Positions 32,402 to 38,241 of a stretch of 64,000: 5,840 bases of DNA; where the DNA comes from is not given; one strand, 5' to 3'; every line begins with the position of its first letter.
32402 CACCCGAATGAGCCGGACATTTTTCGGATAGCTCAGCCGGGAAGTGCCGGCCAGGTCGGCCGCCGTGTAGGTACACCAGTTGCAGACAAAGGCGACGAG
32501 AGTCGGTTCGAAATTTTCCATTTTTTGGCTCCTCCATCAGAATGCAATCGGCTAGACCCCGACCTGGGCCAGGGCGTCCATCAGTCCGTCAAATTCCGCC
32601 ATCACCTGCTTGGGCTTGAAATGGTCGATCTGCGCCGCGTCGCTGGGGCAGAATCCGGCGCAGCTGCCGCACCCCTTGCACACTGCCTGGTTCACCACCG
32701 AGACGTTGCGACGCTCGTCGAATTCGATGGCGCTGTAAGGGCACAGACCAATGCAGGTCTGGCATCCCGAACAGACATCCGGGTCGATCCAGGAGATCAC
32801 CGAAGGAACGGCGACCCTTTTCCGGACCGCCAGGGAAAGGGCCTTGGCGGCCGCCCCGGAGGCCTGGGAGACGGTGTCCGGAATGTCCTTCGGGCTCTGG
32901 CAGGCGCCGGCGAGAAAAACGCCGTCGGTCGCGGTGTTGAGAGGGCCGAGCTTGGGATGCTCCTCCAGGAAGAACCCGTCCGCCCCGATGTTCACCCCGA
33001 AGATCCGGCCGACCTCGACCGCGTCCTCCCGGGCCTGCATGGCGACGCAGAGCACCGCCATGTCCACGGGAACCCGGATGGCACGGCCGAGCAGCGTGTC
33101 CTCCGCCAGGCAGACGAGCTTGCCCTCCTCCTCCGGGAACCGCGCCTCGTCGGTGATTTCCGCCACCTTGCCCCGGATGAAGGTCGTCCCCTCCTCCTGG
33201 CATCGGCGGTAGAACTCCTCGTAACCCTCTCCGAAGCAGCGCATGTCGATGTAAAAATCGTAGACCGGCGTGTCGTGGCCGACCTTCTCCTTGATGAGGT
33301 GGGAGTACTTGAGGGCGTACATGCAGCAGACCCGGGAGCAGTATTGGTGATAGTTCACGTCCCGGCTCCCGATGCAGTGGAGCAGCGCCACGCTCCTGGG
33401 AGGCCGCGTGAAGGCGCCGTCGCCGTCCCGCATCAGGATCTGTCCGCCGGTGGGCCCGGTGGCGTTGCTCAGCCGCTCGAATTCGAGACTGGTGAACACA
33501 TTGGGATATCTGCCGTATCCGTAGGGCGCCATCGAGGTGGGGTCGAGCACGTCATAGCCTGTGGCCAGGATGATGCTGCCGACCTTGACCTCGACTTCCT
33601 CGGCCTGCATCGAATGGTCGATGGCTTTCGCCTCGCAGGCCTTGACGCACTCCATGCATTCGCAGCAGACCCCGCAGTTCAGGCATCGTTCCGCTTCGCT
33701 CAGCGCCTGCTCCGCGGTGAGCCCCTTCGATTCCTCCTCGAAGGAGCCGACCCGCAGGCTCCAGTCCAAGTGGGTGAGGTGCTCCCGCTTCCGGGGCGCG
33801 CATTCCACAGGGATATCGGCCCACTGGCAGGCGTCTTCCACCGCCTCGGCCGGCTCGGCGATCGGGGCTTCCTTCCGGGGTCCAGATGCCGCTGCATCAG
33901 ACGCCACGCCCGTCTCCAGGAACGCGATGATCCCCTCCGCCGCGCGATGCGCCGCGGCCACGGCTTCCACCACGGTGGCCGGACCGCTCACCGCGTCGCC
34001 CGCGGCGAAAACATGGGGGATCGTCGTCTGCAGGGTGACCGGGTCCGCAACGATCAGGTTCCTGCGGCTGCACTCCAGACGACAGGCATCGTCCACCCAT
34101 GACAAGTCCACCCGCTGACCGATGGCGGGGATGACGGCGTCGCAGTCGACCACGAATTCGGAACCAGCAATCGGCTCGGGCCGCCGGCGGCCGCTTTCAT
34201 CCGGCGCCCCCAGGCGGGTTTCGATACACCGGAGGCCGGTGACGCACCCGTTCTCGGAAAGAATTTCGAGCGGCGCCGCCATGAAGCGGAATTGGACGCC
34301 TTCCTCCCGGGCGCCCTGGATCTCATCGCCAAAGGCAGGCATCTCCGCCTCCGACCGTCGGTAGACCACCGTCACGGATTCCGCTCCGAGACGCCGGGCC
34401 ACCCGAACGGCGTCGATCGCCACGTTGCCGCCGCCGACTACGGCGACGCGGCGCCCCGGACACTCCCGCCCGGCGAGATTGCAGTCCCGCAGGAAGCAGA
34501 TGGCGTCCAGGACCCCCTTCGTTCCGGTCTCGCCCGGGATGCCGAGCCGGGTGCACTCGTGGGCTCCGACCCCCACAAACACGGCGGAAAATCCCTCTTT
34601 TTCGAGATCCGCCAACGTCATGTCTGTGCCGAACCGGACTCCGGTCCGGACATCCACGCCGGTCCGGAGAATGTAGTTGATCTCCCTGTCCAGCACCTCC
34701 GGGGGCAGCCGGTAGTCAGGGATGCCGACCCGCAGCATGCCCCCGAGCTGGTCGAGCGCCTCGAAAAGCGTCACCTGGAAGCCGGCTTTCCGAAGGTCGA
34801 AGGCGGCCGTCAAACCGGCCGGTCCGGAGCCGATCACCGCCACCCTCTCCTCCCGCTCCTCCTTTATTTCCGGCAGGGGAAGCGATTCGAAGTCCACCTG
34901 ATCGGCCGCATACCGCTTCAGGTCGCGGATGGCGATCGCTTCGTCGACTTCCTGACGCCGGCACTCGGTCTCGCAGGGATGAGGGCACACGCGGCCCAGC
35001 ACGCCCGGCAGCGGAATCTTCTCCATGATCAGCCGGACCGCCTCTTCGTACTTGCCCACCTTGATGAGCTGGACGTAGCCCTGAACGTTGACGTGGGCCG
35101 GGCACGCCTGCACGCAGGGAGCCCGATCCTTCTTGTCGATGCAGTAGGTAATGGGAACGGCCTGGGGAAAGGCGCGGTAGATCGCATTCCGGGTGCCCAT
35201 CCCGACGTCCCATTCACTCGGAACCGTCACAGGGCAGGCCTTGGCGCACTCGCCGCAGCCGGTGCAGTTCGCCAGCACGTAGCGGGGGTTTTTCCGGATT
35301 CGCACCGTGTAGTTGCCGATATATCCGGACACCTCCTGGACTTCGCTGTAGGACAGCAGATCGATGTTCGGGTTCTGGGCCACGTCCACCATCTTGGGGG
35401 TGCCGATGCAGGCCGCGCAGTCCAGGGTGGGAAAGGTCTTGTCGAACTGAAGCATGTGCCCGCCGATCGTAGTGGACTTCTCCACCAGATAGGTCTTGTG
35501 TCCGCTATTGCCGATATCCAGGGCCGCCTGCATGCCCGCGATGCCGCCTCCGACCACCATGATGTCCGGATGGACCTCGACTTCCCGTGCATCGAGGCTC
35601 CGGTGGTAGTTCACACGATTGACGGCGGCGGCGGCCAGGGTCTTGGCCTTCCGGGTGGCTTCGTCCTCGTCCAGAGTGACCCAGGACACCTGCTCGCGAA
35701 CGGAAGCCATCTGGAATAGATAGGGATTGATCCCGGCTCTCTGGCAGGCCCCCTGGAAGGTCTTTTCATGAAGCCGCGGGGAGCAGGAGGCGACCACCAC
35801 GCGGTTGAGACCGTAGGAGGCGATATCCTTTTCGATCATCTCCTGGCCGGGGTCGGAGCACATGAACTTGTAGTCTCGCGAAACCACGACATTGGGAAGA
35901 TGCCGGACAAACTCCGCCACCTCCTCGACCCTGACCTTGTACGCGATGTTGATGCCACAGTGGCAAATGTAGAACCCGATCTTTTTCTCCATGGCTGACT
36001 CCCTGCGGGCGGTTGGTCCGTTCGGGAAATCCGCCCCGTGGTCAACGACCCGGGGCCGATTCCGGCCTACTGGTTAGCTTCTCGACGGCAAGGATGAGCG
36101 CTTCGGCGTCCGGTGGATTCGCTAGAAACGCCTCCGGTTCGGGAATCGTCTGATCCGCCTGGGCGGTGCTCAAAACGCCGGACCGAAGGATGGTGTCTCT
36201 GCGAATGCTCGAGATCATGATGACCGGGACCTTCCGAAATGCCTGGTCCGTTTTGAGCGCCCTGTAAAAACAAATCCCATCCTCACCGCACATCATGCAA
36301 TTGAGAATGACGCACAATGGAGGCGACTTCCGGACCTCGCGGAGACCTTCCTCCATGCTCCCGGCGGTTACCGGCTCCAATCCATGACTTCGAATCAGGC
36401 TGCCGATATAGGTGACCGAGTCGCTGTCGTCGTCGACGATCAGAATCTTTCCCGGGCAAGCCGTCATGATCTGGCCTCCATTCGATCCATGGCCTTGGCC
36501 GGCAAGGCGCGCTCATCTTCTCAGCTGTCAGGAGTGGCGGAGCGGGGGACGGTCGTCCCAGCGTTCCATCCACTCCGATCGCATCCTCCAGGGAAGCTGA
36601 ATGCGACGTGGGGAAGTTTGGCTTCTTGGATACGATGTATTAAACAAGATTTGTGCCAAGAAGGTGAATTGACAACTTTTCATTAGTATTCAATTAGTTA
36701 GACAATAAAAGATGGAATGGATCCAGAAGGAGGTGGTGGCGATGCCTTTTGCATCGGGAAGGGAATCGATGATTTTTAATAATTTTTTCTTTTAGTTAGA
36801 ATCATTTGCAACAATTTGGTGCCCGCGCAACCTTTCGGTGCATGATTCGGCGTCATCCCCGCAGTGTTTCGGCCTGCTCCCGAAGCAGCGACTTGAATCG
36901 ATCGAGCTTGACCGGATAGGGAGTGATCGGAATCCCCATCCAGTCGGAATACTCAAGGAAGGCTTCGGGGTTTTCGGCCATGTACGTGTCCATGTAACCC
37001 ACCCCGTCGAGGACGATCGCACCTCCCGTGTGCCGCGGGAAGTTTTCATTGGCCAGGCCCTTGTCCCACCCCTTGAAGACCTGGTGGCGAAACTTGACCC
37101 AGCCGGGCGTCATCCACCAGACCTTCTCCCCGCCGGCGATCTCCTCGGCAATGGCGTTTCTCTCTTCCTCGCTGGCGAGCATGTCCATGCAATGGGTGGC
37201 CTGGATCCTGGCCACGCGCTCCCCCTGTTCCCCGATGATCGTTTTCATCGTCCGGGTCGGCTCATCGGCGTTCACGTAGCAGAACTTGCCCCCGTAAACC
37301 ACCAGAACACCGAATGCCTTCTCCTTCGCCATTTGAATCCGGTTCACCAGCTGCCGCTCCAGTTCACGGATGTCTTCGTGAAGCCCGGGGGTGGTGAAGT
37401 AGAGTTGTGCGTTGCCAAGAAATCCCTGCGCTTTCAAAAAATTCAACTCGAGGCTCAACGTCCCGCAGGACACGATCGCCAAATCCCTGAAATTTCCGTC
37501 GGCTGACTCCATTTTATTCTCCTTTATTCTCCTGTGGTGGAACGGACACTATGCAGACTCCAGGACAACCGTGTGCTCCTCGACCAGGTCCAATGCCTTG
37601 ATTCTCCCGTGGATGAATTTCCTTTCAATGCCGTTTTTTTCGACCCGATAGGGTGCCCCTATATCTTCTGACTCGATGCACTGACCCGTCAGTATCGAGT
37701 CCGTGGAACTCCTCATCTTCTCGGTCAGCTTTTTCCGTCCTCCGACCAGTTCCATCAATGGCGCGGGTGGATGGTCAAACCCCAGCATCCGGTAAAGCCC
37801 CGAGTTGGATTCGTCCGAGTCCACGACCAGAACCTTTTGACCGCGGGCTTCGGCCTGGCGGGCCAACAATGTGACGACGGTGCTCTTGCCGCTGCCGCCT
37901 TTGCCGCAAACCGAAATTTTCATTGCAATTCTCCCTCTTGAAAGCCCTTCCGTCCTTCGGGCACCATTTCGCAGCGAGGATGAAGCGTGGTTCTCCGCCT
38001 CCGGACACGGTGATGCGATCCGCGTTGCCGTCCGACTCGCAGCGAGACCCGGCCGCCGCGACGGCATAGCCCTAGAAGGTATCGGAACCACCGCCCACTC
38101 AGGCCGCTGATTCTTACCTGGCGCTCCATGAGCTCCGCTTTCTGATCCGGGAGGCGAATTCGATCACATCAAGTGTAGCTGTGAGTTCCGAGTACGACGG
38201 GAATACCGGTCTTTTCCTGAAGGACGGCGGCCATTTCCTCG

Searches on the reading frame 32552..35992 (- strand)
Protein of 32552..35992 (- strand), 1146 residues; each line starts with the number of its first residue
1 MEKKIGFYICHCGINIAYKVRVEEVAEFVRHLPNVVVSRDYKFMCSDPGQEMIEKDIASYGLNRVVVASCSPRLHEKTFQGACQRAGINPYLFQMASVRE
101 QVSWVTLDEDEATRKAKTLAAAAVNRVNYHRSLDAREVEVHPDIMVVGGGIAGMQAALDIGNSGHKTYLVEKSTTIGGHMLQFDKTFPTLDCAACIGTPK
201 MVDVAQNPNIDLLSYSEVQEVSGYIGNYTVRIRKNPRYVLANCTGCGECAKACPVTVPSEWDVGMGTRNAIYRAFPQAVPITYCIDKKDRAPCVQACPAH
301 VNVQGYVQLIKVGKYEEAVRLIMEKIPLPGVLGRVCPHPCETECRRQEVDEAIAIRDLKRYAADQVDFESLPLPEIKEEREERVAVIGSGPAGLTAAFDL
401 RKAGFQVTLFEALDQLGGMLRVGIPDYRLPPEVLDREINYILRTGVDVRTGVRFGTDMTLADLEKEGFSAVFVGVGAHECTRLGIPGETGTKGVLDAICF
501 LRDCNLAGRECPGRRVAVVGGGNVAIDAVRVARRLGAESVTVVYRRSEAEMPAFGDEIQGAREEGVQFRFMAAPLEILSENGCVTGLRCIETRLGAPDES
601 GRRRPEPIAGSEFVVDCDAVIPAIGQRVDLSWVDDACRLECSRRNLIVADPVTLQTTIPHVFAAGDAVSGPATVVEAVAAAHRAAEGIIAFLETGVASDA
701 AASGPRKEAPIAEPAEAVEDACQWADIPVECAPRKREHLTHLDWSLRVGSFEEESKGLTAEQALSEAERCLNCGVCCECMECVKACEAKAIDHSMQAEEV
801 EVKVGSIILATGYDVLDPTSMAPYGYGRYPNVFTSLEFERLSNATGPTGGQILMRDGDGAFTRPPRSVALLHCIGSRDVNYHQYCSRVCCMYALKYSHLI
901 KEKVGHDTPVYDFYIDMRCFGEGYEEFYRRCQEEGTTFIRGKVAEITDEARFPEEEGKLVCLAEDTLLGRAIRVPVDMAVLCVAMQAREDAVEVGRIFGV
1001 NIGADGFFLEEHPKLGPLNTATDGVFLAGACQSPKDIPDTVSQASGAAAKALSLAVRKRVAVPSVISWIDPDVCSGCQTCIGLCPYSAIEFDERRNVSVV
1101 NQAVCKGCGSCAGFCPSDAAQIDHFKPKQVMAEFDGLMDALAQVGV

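Call 3: search_protein_families(library=pfam, proteins=[window:32552-35992:-], max_evalue=0.01)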
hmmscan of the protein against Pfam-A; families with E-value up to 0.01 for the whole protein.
window:32552-35992:- (1146 aa): 26 families (the best 25 are shown)
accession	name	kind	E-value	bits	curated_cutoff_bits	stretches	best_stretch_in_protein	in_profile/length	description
PF07992.20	Pyr_redox_2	-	9.5e-45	153.7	26.1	2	383-681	2-291/291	Pyridine nucleotide-disulphide oxidoreductase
PF14691.11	Fer4_20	-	4.1e-20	72.1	25.8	1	290-366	29-108/113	Dihydroprymidine dehydrogenase domain II, 4Fe-4S cluster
PF13450.12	NAD_binding_8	-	6.7e-17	62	21.9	2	386-421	1-36/68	NAD(P)-binding Rossmann-like domain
PF00070.33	Pyr_redox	-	5.5e-16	59.3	22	2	515-578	1-67/82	Pyridine nucleotide-disulphide oxidoreductase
PF12831.13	FAD_oxidored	-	1.2e-14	54.9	27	2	143-180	1-38/416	FAD dependent oxidoreductase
PF00890.30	FAD_binding_2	-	6.1e-12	45.9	20.4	2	143-179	1-37/414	FAD binding domain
PF13738.12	Pyr_redox_3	-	5.3e-11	42.7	30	0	510-550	161-200/305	Pyridine nucleotide-disulphide oxidoreductase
PF13237.11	Fer4_10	-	1.5e-10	41.3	25.5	2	1068-1116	3-53/53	4Fe-4S dicluster domain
PF01134.28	GIDA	-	1.6e-10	41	22.1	2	143-175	1-34/391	Glucose inhibited division protein A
PF00037.32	Fer4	-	1.9e-10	40.5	21.1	3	1069-1090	3-24/24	4Fe-4S binding domain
PF01946.23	Thi4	-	4.4e-10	39.6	26.2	2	380-419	16-56/235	Thi4 family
PF03486.20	HI0933_like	-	1.2e-09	38.5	50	2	383-419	2-38/244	HI0933-like protein Rossmann domain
PF01262.27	AlaDh_PNT_C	-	1.2e-09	38.4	23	0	515-546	30-60/214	Alanine dehydrogenase/PNT, C-terminal domain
PF01266.30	DAO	-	3.2e-09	37.2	27.9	2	383-417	1-35/353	FAD dependent oxidoreductase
PF01593.30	Amino_oxidase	-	1e-08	35.3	19.8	1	392-418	2-28/443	Flavin containing amine oxidoreductase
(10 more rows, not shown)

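Call 4: search_protein_families(library=ncbifam, proteins=[window:32552-35992:-], max_evalue=0.01)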
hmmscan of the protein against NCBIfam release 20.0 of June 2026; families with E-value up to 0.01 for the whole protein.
window:32552-35992:- (1146 aa): 193 families (the best 25 are shown)
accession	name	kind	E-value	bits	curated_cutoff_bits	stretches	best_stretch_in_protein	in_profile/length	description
NF040770.1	hetero_SS_HdrA2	exception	2.5e-234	779.9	1100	3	4-300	1-303/777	CoB-CoM heterodisulfide reductase HdrA2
NF041778.1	hetero_SS_HdrA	equivalog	4.8e-177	590.2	1400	2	768-1140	293-653/771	ferredoxin:CoB-CoM heterodisulfide reductase subunit HdrA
NF041891.1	hdrA_Methbact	equivalog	5.5e-161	537.4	1300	3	772-1139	283-637/762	ferredoxin:CoB-CoM heterodisulfide reductase subunit HdrA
NF009410.0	PRK12771.1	subfamily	5.5e-160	533.6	516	3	287-806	44-544/566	NAD(P)-binding protein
NF009454.0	PRK12814.1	equivalog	7.9e-138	460.7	916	1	290-783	101-581/657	putative NADPH-dependent glutamate synthase small subunit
NF009414.0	PRK12778.1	equivalog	4.8e-121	405.4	1103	2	282-693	329-750/752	bifunctional dihydroorotate dehydrogenase B NAD binding subunit/NADPH-dependent glutamate synthase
TIGR03315.1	Se_ygfK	equivalog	8.4e-103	344.6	835.3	1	276-790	434-901/1012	putative selenate reductase subunit YgfK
TIGR01316.1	gltA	equivalog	2.5e-98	329.8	471.75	2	284-691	28-448/449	NADPH-dependent glutamate synthase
NF010590.0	PRK13984.1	equivalog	1.8e-95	320.4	946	2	292-693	197-607/611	putative oxidoreductase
TIGR01318.1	gltD_gamma_fam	subfamily_domain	9.5e-93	311.3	482.95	1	283-693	41-466/467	glutamate synthase, small subunit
NF009413.0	PRK12775.1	equivalog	2.2e-88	297.2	1895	1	284-696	333-758/1006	putative trifunctional 2-polyprenylphenol hydroxylase/glutamate synthase subunit beta/ferritin domain-containing protein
NF009408.0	PRK12769.1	equivalog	1.8e-84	284.1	1003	1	281-694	224-653/659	formate-dependent uric acid utilization protein AegA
NF009451.0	PRK12809.1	equivalog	1.5e-74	251.4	1154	1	283-694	209-636/639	formate-dependent uric acid utilization protein YgfT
NF009415.0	PRK12779.1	equivalog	8.5e-72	242.4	1519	1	288-690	205-624/944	putative bifunctional glutamate synthase subunit beta/2-polyprenylphenol hydroxylase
NF009409.0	PRK12770.1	subfamily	7.1e-63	212.8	343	1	376-695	13-353/360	putative glutamate synthase subunit beta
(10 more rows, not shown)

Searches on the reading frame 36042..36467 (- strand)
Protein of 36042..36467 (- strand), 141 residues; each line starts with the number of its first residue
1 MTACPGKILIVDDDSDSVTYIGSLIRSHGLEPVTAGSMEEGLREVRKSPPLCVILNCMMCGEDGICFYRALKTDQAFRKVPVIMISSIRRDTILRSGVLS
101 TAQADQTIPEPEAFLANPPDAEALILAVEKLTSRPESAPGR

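Call 76: search_protein_families(library=pfam, proteins=[window:36042-36467:-], max_evalue=0.001)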
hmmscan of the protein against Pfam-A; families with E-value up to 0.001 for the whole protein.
window:36042-36467:- (141 aa): 1 family
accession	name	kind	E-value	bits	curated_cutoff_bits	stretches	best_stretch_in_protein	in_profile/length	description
PF00072.30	Response_reg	-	2.8e-12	47.2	30.2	1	8-90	1-81/111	Response regulator receiver domain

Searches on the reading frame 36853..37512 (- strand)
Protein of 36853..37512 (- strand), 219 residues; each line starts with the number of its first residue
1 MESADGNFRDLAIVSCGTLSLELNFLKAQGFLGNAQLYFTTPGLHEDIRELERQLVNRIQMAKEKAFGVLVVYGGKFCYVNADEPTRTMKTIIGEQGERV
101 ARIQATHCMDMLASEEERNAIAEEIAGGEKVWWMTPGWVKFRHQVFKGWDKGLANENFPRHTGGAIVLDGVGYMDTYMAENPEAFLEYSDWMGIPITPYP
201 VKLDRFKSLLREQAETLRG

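Call 5: search_protein_families(library=pfam, proteins=[window:36853-37512:-], max_evalue=0.001)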
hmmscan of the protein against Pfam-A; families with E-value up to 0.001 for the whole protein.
window:36853-37512:- (219 aa): 1 family
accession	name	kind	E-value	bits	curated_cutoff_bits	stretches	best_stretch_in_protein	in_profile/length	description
PF07796.16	DUF1638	-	8.8e-21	74.9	27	1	40-210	2-161/161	Protein of unknown function (DUF1638)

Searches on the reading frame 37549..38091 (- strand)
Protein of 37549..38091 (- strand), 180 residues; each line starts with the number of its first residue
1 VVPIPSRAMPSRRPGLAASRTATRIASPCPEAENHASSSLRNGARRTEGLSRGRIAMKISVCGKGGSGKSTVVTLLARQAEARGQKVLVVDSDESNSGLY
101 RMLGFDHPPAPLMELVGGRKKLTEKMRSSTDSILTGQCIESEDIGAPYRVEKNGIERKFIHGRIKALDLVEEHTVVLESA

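Call 10: search_protein_families(library=pfam, proteins=[window:37549-38091:-], max_evalue=0.0001)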
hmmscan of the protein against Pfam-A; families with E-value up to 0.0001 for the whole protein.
window:37549-38091:- (180 aa): 5 families
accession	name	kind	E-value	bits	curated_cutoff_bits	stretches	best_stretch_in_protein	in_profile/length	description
PF01656.29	CbiA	-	8.2e-08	32.7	25.4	1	63-97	6-42/125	CobQ/CobB/MinD/ParA nucleotide binding domain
PF10609.15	ParA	-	2.7e-06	27.4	27.1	1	61-107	9-55/246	NUBPL iron-transfer P-loop NTPase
PF13614.12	AAA_31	-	6.2e-06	26.7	27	1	63-95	9-41/177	AAA domain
PF00142.24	Fer4_NifH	-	1.1e-05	25.5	25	1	57-98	1-42/271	4Fe-4S iron sulfur cluster binding proteins, NifH/frxC family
PF01583.26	APS_kinase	-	5e-05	23.8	21.1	1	59-107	5-53/152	Adenylylsulphate kinase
